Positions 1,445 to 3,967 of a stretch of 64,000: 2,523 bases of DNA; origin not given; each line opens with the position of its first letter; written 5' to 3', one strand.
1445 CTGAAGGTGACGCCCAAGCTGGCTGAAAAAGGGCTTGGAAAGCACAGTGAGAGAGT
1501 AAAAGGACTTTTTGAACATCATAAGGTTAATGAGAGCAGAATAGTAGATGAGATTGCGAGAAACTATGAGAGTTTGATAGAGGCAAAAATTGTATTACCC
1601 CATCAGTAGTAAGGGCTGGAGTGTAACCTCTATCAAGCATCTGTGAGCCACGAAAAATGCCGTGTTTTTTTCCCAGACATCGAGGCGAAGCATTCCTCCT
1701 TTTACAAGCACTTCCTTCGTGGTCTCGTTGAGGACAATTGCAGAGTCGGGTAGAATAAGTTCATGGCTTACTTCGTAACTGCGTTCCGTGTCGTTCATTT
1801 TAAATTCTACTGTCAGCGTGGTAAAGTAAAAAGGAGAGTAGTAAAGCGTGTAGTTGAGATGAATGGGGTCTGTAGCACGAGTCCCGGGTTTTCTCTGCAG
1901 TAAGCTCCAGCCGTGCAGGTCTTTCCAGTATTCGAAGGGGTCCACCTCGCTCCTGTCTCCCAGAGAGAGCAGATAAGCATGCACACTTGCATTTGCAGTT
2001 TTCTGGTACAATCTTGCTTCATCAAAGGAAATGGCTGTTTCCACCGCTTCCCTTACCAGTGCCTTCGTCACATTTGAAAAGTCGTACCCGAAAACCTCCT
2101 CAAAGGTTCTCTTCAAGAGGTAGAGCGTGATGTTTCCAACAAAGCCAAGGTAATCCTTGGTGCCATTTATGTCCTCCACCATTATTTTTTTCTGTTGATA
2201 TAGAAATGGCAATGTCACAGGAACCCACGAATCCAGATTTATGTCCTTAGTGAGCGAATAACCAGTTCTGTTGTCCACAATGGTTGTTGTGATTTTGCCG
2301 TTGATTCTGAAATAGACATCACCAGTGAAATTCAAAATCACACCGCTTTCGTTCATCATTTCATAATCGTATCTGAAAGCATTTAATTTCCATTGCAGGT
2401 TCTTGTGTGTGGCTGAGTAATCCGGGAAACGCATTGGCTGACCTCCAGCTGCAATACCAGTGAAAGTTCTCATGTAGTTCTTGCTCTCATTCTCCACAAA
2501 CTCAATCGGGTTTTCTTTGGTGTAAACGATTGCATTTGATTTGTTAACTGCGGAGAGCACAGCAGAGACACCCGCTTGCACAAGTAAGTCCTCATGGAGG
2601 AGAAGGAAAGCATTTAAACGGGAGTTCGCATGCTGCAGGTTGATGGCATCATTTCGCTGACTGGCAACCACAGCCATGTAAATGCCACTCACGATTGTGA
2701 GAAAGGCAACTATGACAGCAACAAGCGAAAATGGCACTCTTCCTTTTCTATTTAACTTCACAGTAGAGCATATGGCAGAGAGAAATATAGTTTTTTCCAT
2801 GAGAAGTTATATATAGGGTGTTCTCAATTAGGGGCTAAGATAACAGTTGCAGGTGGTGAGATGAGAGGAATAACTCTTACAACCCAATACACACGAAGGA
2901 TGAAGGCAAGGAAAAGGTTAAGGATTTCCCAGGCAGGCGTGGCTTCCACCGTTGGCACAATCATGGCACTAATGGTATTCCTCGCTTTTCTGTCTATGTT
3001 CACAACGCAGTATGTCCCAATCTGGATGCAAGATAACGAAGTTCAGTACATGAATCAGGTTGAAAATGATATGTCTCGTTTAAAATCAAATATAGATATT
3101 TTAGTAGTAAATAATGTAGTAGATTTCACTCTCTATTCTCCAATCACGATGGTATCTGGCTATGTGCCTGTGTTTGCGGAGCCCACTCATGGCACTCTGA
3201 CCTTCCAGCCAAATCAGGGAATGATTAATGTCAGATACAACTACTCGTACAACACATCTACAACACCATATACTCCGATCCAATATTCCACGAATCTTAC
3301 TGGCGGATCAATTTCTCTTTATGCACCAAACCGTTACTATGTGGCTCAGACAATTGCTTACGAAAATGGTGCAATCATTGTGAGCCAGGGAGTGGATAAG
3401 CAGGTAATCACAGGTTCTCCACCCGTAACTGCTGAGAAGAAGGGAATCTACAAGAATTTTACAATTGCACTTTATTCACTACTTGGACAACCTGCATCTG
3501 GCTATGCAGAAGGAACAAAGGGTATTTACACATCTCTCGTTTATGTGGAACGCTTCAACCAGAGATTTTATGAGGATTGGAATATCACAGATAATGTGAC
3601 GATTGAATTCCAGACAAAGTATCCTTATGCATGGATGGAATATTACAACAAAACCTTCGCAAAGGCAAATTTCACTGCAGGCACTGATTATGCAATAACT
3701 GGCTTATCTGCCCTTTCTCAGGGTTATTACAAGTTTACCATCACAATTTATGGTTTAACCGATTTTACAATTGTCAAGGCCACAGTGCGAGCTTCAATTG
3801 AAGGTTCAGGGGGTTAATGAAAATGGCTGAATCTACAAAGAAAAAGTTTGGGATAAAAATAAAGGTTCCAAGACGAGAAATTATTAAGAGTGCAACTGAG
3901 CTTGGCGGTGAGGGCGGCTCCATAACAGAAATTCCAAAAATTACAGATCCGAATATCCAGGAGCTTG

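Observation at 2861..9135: Type IV pilus-like operon with two paralogous secretion ATPases and two single-domain TadB/TadC-like membrane proteins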

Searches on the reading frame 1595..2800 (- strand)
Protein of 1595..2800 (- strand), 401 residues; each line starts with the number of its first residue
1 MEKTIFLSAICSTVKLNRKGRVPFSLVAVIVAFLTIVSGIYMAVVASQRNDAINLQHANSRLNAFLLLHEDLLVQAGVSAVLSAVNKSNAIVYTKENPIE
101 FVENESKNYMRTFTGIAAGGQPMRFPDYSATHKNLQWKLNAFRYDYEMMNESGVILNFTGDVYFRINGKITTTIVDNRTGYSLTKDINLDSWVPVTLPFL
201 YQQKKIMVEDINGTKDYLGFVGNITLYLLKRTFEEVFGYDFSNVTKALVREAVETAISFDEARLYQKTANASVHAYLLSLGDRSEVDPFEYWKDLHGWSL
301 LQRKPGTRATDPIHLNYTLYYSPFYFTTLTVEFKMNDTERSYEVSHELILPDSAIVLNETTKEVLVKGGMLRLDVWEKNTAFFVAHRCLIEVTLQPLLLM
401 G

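Call 4: search_protein_families(library=pfam, proteins=[window:1595-2800:-], max_evalue=0.01)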
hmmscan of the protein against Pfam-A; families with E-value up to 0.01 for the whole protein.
window:1595-2800:- (401 aa): 0 families

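Call 5: search_protein_families(library=ncbifam, proteins=[window:1595-2800:-], max_evalue=0.01)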
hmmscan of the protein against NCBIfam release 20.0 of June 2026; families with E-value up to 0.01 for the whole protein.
window:1595-2800:- (401 aa): 0 families

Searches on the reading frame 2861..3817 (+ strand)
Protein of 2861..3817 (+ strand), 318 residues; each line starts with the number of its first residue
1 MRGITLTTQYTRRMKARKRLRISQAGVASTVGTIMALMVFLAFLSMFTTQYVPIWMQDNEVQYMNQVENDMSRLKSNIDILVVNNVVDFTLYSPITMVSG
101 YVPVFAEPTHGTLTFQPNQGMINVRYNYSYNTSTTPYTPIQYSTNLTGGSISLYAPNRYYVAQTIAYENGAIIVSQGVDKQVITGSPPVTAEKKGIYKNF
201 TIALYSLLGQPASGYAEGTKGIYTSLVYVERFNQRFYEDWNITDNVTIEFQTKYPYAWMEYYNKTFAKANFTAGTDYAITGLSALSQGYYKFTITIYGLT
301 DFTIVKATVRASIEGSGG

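Call 4: search_protein_families(library=pfam, proteins=[window:2861-3817:+], max_evalue=0.01)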
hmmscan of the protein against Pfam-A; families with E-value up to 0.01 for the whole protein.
window:2861-3817:+ (318 aa): 1 family
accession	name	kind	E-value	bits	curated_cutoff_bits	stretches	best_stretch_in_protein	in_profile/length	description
PF23960.2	DUF7289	-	0.0019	18.2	27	1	163-265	109-201/238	Family of unknown function (DUF7289)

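Call 5: search_protein_families(library=ncbifam, proteins=[window:2861-3817:+], max_evalue=0.01)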
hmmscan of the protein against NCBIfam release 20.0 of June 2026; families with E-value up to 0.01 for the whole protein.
window:2861-3817:+ (318 aa): 0 families

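Call 41: find_homologous_proteins(query=window:2861-3817:+, max_evalue=0.00001)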
Query window:2861-3817:+ (318 aa): 312 proteins with E <= 0.00001 among 1288 candidates; the best 120 are listed.
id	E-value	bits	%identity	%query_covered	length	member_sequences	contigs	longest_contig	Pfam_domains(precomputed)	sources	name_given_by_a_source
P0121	9.8e-206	700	100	100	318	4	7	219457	-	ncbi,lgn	ncbi:MAG: hypothetical protein QW620_04160 [Thermoplasmata archaeon]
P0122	4.7e-181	619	86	100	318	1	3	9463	-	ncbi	ncbi:MAG: hypothetical protein QXJ27_06915 [Thermoplasmata archaeon]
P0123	1.1e-171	588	84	97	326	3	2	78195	-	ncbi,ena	ncbi:MAG: hypothetical protein ACP5LE_00715 [Thermoplasmata archaeon]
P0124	2.0e-164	564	80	100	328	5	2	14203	-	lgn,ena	-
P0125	9.3e-54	201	41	87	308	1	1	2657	-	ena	-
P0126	2.0e-52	196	43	84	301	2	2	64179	PF23960.3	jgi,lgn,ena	-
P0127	9.1e-52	194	44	84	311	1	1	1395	PF23960.3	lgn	-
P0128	1.3e-51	194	44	82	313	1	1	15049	PF23960.3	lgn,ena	-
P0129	4.2e-51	192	39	96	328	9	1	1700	-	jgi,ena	-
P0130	6.8e-51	191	43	84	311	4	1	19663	PF23960.3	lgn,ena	-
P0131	7.9e-51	191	38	96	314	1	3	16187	PF23960.3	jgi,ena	-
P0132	1.7e-50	190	43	84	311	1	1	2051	PF23960.3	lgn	-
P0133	3.0e-50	189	37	99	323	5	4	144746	-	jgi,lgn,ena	-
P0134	3.0e-50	189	42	84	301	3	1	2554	PF23960.3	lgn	-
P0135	3.1e-50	189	43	83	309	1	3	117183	-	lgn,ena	-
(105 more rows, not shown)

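Call 50: predict_structure(alignment_id=A2)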
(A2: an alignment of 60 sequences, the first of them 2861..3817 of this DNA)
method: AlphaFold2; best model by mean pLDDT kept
length: 318 residues; sequences in the alignment: 60
mean_pLDDT: 85.9   pTM: 0.75
mean pLDDT of the five models: 85.9, 85.6, 84.2, 83.9, 81.9
residues with pLDDT >= 90: 169; 70-90: 119; 50-70: 27; < 50: 3
segments of 3 or more residues with pLDDT < 50: none
pLDDT, mean of each block of 10 residues (from residue 1): 60 78 75 89 88 89 94 94 87 91 82 92 81 59 83 90 93 92 93 90 93 86 93 75 79 94 95 93 87 91 92 70
secondary structure, 60 per line:
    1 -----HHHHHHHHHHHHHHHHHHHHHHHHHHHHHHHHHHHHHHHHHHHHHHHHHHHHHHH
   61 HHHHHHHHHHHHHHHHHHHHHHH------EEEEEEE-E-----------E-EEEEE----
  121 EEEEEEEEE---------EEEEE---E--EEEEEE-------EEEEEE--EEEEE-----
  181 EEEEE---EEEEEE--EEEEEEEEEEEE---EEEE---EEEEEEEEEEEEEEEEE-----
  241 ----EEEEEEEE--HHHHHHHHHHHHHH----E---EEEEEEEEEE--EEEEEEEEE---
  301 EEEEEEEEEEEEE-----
elements in order: H6-83 E90-96 E112-116 E121-129 E139-143 E150-155 E163-168 E171-175 E181-185 E189-194 E197-208 E212-215 E219-235 E245-252 H255-268 E277-286 E289-297 E301-313

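Call 52: fold_search(model_id=the predicted structure, library=pdb)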
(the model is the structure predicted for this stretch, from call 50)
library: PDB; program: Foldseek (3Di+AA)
matches with E <= 10: 874; with E <= 0.001: 0
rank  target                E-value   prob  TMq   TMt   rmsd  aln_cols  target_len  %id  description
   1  1y0g_A                1.9e-02  0.11  0.11  0.17  20.5       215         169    8  CRYSTAL STRUCTURE OF THE ESCHERICHIA COLI YCEI PROTEIN, STRUCTURAL GENOMICS (released 2004-12-21)
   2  7bhq_B                2.3e-02  0.28  0.12  0.18  23.3       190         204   12  In situ assembled Salmonella FlgD hook cap complex (released 2021-05-05)
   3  5ixg_B                2.8e-02  0.06  0.08  0.12  20.6       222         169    7  Crystal Structure of Burkholderia cenocepacia BcnB (released 2017-03-22)
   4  7eha_A                3.4e-02  0.11  0.09  0.15  23.4       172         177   12  Crystal structure of the flagellar hook cap from Salmonella enterica serovar Typhimurium (released 2021-11-24)
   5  9f13_A                3.8e-02  0.08  0.10  0.12  22.1       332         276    5  Crystal structure of HLA-C*12:02 in complex with KAYNVTQAF (KF9), a 9-mer epitope from SARS-CoV-2 Nucleocapsid (N266-2 (released 2025-08-06)
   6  8ec5_A                4.0e-02  0.08  0.10  0.12  21.6       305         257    6  Structures of HLA-B8E76C loaded with long peptides reveal novel features at the N-terminus of the groove (released 2023-07-26)
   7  9ux1_A                4.2e-02  0.02  0.07  0.07  26.5       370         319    8  Cryo-EM structure of the human P2X2/3 heteromer receptor - class 1 (1:2) (released 2026-03-11)
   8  7bhq_D                4.7e-02  0.16  0.11  0.18  26.4       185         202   12  In situ assembled Salmonella FlgD hook cap complex (released 2021-05-05)
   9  5nq1_A                4.7e-02  0.09  0.11  0.12  22.2       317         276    7  Porcine (Sus scrofa) Major Histocompatibility Complex, class I, with human beta2 micro globulin, presenting DFEREGYSL (released 2018-04-25)
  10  1fo0_H                4.7e-02  0.08  0.11  0.13  23.4       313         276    6  MURINE ALLOREACTIVE SCFV TCR-PEPTIDE-MHC CLASS I MOLECULE COMPLEX (released 2000-10-02)
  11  7bhq_C                5.0e-02  0.10  0.10  0.13  23.5       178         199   12  In situ assembled Salmonella FlgD hook cap complex (released 2021-05-05)
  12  8w6l_A                5.0e-02  0.08  0.11  0.12  23.5       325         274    6  Crystal structure of the SLA-2*1001 allele and ASFV antigenic peptide at 2.2A resolution (released 2024-08-07)
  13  9uwy_A                5.0e-02  0.03  0.08  0.08  25.6       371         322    8  Cryo-EM structure of the human P2X2 receptor in the ATP-bound desensitised state (released 2026-03-11)
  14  5ixg_A                5.2e-02  0.06  0.09  0.14  18.9       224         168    7  Crystal Structure of Burkholderia cenocepacia BcnB (released 2017-03-22)
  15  9ux1_B                5.2e-02  0.02  0.08  0.08  26.9       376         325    8  Cryo-EM structure of the human P2X2/3 heteromer receptor - class 1 (1:2) (released 2026-03-11)
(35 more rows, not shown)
